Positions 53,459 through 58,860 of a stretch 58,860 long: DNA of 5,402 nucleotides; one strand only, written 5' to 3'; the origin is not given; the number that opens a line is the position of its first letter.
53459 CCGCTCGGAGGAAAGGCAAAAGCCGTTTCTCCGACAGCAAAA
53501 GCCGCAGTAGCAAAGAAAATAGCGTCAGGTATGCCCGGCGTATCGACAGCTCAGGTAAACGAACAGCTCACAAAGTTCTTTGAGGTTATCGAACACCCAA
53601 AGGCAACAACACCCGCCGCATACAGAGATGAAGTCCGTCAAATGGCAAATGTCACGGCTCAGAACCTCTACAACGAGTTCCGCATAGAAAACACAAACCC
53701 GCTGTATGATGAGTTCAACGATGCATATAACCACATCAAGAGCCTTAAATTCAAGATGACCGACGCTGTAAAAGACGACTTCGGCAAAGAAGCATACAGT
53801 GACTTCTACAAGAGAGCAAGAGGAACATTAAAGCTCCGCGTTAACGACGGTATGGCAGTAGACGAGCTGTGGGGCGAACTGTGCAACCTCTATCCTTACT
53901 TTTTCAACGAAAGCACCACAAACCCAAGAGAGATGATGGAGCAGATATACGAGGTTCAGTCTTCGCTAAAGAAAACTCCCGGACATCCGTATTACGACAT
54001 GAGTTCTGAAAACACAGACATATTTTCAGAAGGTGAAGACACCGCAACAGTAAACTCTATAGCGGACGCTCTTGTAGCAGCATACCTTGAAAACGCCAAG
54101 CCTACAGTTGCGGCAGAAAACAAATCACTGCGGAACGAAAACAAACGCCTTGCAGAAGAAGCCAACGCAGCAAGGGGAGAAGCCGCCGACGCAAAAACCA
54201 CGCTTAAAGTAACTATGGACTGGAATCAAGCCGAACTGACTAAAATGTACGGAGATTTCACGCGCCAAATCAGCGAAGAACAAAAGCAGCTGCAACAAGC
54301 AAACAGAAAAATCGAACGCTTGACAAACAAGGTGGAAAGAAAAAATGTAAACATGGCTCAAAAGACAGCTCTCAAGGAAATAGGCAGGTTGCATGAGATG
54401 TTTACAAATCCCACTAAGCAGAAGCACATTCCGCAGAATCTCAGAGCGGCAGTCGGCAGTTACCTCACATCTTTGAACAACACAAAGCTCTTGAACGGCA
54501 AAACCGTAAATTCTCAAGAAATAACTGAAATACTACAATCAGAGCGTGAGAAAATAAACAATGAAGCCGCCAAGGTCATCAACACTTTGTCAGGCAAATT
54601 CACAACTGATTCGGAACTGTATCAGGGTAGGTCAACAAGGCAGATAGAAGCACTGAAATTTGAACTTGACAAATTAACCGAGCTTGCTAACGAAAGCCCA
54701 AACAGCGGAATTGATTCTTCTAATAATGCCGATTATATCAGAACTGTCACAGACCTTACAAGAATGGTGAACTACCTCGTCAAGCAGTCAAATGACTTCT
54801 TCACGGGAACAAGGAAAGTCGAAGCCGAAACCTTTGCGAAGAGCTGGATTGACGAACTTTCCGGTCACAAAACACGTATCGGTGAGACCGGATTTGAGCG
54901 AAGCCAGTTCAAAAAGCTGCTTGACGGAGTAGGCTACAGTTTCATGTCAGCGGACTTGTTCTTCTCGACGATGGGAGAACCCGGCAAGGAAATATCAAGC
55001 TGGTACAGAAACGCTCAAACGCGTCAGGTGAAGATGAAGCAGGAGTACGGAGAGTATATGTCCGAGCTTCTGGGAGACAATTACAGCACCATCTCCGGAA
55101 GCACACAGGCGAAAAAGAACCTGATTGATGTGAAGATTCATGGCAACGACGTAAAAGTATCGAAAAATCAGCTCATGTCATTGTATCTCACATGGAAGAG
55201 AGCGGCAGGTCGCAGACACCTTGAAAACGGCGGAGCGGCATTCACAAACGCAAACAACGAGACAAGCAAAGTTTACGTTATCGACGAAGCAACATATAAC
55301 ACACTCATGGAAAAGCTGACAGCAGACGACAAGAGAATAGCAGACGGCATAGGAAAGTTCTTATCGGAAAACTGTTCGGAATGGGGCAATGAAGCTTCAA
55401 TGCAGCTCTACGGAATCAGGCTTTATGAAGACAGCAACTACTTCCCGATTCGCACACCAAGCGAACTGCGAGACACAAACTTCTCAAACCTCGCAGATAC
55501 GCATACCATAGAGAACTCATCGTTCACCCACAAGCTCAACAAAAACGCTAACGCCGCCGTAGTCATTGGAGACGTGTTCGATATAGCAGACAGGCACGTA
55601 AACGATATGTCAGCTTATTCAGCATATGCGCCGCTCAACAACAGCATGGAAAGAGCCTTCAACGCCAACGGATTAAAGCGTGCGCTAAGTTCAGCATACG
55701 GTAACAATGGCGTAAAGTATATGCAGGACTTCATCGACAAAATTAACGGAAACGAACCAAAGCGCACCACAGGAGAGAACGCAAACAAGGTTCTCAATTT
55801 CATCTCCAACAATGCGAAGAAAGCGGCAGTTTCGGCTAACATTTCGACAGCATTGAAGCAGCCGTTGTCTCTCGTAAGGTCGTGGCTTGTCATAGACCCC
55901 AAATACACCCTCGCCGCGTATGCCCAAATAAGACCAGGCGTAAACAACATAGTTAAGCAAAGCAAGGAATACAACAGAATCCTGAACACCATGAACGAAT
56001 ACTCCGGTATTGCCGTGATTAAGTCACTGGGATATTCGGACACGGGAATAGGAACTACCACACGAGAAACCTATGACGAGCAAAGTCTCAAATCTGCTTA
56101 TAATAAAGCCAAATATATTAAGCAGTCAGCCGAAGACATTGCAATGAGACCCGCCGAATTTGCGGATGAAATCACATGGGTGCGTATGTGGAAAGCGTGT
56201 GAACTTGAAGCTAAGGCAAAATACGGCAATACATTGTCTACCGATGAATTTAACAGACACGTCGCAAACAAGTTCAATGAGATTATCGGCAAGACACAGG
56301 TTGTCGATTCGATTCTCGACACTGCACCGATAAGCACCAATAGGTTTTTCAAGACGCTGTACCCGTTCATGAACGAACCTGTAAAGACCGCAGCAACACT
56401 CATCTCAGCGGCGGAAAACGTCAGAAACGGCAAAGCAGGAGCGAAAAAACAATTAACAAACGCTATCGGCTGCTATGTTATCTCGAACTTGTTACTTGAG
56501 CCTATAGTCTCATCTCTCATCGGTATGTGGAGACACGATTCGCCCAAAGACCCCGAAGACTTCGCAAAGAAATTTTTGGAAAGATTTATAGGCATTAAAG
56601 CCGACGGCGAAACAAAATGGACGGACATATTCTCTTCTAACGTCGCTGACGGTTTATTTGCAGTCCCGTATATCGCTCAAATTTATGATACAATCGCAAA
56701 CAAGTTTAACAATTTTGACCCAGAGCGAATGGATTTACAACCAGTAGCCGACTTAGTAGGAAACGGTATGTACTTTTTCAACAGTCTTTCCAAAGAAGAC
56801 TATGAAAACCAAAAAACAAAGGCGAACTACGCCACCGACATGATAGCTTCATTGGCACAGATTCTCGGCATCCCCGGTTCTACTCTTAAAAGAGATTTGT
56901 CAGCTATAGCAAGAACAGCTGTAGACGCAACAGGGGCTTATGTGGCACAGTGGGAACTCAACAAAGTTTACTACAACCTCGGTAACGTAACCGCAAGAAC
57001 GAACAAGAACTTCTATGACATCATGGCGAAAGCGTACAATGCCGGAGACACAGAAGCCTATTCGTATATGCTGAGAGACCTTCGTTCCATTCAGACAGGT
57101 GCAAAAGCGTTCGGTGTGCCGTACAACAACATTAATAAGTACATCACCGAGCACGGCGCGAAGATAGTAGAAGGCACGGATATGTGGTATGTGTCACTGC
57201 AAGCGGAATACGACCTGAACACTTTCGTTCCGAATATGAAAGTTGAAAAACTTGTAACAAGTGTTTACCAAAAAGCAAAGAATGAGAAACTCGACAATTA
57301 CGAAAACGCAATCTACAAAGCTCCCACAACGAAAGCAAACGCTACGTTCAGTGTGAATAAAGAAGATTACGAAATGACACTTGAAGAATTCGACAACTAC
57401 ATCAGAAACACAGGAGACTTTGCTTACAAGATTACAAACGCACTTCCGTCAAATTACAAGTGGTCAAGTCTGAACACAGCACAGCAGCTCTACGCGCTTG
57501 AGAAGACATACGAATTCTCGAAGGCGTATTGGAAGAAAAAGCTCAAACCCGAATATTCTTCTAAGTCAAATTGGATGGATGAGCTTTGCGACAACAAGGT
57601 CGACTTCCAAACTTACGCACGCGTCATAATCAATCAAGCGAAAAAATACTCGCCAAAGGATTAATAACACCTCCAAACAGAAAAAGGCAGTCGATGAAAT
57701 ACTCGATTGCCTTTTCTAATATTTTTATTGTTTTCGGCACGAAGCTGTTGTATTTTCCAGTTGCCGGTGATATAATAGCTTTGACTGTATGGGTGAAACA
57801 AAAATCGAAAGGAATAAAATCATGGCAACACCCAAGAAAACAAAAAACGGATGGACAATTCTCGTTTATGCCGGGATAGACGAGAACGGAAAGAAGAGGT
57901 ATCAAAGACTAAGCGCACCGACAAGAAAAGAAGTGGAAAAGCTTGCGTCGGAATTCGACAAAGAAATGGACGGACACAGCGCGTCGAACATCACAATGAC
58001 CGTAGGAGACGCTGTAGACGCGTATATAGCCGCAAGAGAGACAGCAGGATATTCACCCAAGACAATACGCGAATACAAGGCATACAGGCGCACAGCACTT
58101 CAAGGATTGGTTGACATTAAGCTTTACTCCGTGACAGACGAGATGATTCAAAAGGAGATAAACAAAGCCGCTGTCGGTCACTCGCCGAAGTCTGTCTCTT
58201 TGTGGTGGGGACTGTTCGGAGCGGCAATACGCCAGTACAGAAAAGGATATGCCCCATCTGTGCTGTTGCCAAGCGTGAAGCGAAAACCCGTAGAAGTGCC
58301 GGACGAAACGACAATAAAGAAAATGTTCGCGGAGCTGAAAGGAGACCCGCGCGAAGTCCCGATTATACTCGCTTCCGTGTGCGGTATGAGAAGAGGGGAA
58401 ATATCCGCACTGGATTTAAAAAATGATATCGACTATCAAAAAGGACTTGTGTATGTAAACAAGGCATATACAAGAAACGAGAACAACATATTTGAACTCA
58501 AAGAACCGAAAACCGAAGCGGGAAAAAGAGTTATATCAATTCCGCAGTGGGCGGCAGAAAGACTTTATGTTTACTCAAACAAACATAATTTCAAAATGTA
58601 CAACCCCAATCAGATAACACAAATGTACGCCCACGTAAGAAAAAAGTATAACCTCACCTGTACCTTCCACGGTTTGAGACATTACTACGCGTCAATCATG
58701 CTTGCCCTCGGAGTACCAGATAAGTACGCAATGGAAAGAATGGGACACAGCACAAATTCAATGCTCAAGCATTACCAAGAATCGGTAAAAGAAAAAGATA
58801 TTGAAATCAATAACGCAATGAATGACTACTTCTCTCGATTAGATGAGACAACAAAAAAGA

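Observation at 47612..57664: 3,350-codon ORF: giant polyvalent-type protein in its own two-gene unit beside int/attP, apart from the virion module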

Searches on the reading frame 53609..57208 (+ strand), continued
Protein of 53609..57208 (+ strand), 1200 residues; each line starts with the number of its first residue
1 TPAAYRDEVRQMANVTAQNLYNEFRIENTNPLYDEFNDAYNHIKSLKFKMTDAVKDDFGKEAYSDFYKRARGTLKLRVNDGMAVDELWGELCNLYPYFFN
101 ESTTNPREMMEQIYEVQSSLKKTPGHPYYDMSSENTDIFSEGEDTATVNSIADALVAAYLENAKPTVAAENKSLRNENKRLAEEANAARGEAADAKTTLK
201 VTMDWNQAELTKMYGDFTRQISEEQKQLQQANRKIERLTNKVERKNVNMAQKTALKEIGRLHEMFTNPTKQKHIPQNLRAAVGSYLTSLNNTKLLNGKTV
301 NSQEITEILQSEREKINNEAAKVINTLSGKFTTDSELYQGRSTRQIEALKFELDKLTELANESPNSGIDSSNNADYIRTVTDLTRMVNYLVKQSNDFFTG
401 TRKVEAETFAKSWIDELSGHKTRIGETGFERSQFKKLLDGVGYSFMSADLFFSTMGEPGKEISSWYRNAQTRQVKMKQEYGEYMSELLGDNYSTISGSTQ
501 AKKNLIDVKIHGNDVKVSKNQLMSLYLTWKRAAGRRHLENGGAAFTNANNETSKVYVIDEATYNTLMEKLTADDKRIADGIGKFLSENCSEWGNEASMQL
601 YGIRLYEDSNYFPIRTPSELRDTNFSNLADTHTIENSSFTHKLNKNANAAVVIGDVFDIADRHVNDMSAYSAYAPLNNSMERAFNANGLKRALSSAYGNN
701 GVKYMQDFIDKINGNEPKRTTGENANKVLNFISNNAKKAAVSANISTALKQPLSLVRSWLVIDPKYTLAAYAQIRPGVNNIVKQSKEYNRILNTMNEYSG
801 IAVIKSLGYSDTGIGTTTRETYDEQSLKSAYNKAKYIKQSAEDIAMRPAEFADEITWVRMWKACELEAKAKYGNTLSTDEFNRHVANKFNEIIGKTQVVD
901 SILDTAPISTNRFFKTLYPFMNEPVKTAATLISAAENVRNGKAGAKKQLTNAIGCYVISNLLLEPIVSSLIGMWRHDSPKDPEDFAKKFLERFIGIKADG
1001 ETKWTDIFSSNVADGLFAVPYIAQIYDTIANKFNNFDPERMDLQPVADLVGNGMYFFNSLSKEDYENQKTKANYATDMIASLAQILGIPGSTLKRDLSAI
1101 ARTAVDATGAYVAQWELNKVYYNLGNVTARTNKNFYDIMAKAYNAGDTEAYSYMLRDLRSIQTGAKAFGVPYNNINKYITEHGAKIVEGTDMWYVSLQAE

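Call 66: fold_search(model_id=the predicted structure, library=viral)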
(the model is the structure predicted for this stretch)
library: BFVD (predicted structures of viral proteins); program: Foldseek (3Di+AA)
matches with E <= 10: 337; with E <= 0.001: 102
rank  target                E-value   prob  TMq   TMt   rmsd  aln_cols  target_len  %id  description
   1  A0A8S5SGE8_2          2.6e-38  1.00  0.54  0.46  19.6      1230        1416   21  Nuclease [Podoviridae sp. ctZih56]
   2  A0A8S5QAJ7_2          1.5e-37  1.00  0.44  0.42  29.4      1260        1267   22  Phage MuF C-terminal domain-containing protein [Podoviridae sp. ctZ5d16]
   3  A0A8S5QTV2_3          1.1e-29  1.00  0.51  0.59  14.7      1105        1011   20  Nuclease [Podoviridae sp. ctKS020]
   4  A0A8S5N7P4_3          2.2e-28  1.00  0.48  0.49  21.4      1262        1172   18  Nuclease [Myoviridae sp. ctiBE32]
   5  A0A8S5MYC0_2          6.9e-23  1.00  0.44  0.36  37.3      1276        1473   16  Nuclease [Myoviridae sp. ctRRy11]
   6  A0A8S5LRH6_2          9.5e-23  1.00  0.44  0.50  13.2      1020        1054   16  Uncharacterized protein [Myoviridae sp. ctSGr1]
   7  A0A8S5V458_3          1.1e-21  1.00  0.49  0.55  19.2      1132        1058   15  PolyVal ADP-Ribosyltransferase [Myoviridae sp. ct8iP21]
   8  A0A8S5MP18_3          3.9e-21  1.00  0.40  0.45  15.8       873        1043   20  PolyVal ADP-ribosyltransferase [Siphoviridae sp. ctLR131]
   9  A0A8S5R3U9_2          9.4e-21  1.00  0.41  0.43  16.5       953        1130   21  Nuclease [Siphoviridae sp. ctdm01]
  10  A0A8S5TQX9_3          1.1e-20  1.00  0.43  0.47  20.7      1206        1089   15  Uncharacterized protein [Myoviridae sp. ctY1522]
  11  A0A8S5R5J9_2          1.0e-18  1.00  0.39  0.37  31.9      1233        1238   14  Uncharacterized protein [Myoviridae sp. ctxbQ4]
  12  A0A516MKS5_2          6.7e-18  1.00  0.37  0.42  21.6      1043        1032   14  (no name in the UniProt tables at hand)
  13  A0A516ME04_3          4.9e-17  1.00  0.51  0.53  18.4      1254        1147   13  (no name in the UniProt tables at hand)
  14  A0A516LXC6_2          1.3e-16  1.00  0.50  0.46  14.7      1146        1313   14  (no name in the UniProt tables at hand)
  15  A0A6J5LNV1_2          2.5e-16  1.00  0.48  0.41  27.5      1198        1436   13  N-acetyltransferase domain-containing protein [uncultured Caudovirales phage]
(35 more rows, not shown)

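Call 73: find_homologous_proteins(query=A4, max_evalue=1e-10)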
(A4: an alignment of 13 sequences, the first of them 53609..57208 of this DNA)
Query A4 (13 sequences) (1200 aa, profile of the alignment): 19 proteins with E <= 1e-10 among 8000 candidates.
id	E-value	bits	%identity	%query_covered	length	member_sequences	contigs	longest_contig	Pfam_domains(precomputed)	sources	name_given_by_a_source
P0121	0.0e+0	1386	62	100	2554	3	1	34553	PF18760.8,PF18798.7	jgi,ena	jgi:hypothetical protein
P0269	2.6e-235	803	25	96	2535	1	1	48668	PF18798.7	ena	-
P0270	6.1e-232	791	25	96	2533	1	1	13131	-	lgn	-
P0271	3.4e-231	789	26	96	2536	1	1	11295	PF18798.7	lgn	-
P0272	1.3e-215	737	25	96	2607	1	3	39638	PF18819.7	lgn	-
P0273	6.9e-200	685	24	91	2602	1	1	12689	-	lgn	-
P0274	6.6e-199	682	24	91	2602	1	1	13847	-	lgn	-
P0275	7.5e-199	682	24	91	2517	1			PF18814.7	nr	nr:MAG TPA: nuclease [Caudoviricetes sp.]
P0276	1.3e-198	681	24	91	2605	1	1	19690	-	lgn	-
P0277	1.5e-198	681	24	91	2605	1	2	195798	-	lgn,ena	-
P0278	1.7e-198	681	24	91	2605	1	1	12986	-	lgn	-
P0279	1.7e-198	681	24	91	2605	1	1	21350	-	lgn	-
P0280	2.2e-198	680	24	91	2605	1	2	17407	-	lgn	-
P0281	6.7e-196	672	24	91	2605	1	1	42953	-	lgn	-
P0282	7.2e-165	569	24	89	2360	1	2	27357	-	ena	-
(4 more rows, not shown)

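Call 76: search_protein_families(library=pfam, alignment_id=A5, max_evalue=0.001)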
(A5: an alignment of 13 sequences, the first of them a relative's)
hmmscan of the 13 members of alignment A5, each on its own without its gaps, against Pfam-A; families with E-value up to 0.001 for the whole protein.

A. member 1, P0122 (3545 aa): 1 family
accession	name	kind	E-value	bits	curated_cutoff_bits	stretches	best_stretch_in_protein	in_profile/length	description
PF18814.6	PBECR5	-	9.4e-58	196.3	25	1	1209-1475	2-237/239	phage-Barnase-EndoU-ColicinE5/D-RelE like nuclease5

B. families by the number of members that match (of 13 scanned): 13 families
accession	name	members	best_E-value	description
PF18760.7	ART-PolyVal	7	9.2e-40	ADP-Ribosyltransferase in polyvalent proteins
PF18814.6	PBECR5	6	1.7e-89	phage-Barnase-EndoU-ColicinE5/D-RelE like nuclease5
PF18812.6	PBECR3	2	6.4e-12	phage-Barnase-EndoU-ColicinE5/D-RelE like nuclease3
PF00145.23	DNA_methylase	1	8.3e-34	C-5 cytosine-specific DNA methylase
PF18798.6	LPD3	1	4e-16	Large polyvalent protein-associated domain 3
PF18819.6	MuF_C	1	5.8e-12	Phage MuF-C-terminal domain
PF04851.21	ResIII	1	4.4e-08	Type III restriction enzyme, res subunit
PF13508.13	Acetyltransf_7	1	1.4e-06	Acetyltransferase (GNAT) domain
PF00176.29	SNF2-rel_dom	1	2.8e-06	SNF2-related domain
PF00271.37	Helicase_C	1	0.0001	Helicase conserved C-terminal domain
PF00583.31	Acetyltransf_1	1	0.00015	Acetyltransferase (GNAT) family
PF13673.13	Acetyltransf_10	1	0.00065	Acetyltransferase (GNAT) domain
PF13151.12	DUF3990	1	0.00068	Protein of unknown function (DUF3990)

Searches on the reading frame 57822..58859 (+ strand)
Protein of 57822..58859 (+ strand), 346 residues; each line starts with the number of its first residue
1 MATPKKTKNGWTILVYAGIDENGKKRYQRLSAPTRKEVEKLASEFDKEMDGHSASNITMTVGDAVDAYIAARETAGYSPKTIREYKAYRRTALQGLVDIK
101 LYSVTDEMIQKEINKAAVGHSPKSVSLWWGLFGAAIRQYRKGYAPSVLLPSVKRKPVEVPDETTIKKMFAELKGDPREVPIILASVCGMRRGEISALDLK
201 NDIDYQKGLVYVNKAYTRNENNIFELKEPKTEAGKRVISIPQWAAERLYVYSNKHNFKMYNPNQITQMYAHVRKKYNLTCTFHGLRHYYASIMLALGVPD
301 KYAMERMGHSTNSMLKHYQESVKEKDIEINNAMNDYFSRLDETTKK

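Call 14: search_protein_families(library=phrogs, proteins=[window:57822-58859:+], max_evalue=0.001)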
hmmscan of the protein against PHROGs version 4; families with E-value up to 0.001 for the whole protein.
window:57822-58859:+ (346 aa): 5 families
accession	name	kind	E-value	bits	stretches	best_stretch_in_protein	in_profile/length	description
phrog_1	-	integration and excision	2.2e-44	153.8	1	6-340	119-454/611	integrase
phrog_216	-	integration and excision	3.9e-19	69.9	1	153-340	49-243/301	integrase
phrog_7685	-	integration and excision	4.8e-07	30.6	1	253-336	156-238/240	integrase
phrog_26960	-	unknown function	7.5e-05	24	1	2-120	9-130/146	-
phrog_34557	-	integration and excision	0.0002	22.2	1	258-323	103-168/183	integrase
